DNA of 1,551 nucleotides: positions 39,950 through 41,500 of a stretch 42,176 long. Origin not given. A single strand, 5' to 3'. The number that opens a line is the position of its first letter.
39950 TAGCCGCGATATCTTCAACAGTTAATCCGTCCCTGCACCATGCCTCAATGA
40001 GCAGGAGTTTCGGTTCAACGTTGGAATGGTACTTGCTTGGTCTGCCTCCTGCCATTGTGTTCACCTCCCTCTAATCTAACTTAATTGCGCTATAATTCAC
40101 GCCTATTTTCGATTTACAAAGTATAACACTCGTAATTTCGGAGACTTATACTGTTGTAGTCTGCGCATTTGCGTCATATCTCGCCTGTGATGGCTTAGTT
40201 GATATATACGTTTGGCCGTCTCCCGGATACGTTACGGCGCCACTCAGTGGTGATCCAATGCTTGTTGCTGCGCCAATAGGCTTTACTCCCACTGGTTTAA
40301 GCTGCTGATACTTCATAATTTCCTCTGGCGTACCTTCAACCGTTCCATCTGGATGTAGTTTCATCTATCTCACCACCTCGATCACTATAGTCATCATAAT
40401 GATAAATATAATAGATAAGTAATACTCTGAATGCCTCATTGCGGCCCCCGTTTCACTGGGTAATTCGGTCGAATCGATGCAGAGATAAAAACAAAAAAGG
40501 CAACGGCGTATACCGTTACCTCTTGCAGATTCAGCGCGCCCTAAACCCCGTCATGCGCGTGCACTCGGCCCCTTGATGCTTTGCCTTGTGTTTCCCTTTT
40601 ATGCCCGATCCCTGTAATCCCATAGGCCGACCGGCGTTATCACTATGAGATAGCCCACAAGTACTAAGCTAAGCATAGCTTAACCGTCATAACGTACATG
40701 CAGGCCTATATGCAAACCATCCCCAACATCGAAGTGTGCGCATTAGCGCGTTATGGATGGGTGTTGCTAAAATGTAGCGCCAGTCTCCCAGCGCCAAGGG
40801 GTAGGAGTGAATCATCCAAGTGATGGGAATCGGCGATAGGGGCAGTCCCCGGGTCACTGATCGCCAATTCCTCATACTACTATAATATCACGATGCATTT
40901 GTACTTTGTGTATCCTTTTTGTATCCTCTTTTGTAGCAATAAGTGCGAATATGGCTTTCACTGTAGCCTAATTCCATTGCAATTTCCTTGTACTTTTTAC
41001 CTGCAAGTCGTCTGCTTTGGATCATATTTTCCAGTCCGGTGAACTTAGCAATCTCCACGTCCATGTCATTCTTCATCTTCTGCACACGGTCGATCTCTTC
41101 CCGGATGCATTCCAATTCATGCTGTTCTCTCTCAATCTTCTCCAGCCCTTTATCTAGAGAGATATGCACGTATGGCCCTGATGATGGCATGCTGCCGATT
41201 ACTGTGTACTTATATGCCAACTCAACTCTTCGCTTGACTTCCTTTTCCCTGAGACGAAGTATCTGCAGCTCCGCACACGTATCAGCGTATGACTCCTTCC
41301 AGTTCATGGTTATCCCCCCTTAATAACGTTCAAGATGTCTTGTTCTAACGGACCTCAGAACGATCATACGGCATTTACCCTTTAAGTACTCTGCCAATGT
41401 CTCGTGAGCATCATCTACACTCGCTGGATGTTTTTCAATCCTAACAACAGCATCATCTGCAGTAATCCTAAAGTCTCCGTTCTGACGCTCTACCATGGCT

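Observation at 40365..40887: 523-bp ORF-free, structured, terminator-capped region between the late regulator and the packaging operon: candidate novel ncRNA or late leader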

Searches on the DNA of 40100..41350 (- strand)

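Call 4: search_rna_families(source=window, start=40100, end=41000, threshold=evalue, max_evalue=10, show_alignments=3)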
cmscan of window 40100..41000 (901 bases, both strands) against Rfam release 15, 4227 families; matches with E-value up to 10: 5.
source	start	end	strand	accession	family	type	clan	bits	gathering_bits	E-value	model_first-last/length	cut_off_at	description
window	40380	40510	+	RF03095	RAGATH-17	Gene; sRNA;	-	21.9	102.3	4.1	1-96/96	no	RAGATH-17 RNA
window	40478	40527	+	RF01425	snoR121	Gene; snRNA; snoRNA; CD-box;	-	16.9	50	3.5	1-88/88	no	small nucleolar RNA snoR121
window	40495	40524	-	RF00084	CsrC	Gene; sRNA;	CL00106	15.3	61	0.037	212-241/255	no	CsrC RNA family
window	40394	40463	+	RF00610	SNORD110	Gene; snRNA; snoRNA; CD-box;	CL00076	14.9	64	10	1-71/71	no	Small nucleolar RNA SNORD110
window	40855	40930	+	RF02085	Yar_1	Gene; lncRNA;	-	13.8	50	3.8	1-74/74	no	Yellow-achaete intergenic RNA conserved region 1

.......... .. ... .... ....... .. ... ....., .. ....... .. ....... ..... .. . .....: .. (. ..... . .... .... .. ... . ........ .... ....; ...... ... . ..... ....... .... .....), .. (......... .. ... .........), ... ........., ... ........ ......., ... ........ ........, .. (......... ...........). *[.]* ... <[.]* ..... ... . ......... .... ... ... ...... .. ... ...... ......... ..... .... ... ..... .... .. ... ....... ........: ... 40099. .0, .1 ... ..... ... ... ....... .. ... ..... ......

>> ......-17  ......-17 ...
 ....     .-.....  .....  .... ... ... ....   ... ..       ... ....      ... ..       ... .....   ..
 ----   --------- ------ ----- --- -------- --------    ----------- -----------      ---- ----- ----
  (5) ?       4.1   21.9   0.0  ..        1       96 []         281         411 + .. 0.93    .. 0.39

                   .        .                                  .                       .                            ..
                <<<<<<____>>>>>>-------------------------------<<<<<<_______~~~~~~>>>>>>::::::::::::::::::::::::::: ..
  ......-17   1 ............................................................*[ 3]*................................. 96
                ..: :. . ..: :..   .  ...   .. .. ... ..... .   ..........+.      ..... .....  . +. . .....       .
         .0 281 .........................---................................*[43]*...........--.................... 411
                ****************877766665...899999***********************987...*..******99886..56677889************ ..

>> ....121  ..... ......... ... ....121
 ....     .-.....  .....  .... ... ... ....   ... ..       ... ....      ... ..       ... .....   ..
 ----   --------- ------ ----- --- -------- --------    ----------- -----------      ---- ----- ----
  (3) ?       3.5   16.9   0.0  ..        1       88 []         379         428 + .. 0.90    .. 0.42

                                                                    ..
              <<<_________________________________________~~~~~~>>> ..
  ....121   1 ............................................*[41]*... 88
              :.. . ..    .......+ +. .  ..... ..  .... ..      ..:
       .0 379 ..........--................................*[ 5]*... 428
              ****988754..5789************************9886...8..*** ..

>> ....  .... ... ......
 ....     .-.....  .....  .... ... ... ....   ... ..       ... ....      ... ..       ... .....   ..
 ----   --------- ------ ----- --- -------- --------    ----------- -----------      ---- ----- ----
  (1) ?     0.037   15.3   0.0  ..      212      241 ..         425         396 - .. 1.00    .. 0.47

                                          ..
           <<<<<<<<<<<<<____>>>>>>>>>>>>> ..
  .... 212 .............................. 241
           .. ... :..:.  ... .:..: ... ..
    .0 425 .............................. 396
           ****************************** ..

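Call 6: search_dna_similar(query=window:40100-41350:-, collection=phages, mode=distant, max_rows=30)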
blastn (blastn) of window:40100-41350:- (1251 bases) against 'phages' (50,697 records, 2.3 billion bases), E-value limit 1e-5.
No match.

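Call 47: search_rna_families(sources=[L001, L004, L005, L006, L087, L088, L089, L090, L092, L094, L095, L096, L097, L098, L099, L100, L101], threshold=gathering)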
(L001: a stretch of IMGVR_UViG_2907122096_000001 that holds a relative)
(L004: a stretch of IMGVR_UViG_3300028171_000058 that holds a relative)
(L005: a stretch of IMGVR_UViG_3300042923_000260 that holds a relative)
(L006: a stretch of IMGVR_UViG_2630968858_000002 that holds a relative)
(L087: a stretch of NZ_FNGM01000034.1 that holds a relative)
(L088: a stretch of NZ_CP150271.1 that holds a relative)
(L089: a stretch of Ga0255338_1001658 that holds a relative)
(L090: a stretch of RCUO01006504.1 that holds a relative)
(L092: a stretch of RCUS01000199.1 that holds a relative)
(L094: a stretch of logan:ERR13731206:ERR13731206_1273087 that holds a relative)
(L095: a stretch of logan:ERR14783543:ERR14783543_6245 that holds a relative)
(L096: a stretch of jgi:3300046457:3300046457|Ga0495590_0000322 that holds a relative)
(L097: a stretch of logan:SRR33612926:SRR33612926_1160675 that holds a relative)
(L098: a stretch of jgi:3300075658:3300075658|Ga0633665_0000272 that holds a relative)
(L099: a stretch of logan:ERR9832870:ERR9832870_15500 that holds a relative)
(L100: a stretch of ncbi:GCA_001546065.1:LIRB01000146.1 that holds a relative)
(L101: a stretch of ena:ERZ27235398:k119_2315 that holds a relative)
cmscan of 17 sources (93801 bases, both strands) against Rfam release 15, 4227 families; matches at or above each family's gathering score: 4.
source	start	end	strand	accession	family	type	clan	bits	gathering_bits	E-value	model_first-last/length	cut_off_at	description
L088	5538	5608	+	RF00005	tRNA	Gene; tRNA;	CL00001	56.6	29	2.2e-09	1-71/71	no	tRNA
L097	1926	1997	+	RF00005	tRNA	Gene; tRNA;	CL00001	52.7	29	2.7e-08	1-71/71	no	tRNA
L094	1704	1774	+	RF00005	tRNA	Gene; tRNA;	CL00001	52.6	29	2.7e-08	1-71/71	no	tRNA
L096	580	672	+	RF00005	tRNA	Gene; tRNA;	CL00001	43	29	1.3e-05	1-71/71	no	tRNA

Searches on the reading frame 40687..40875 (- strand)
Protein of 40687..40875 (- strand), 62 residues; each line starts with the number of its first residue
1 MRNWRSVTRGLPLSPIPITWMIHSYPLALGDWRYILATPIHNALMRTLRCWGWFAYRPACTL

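Call 9: search_protein_families(library=pfam, proteins=[window:40687-40875:-], max_evalue=0.1)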
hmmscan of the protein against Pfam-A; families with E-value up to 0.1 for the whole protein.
window:40687-40875:- (62 aa): 0 families

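Call 10: search_protein_families(library=phrogs, proteins=[window:40687-40875:-], max_evalue=0.1)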
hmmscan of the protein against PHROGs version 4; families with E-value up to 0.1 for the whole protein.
window:40687-40875:- (62 aa): 0 families
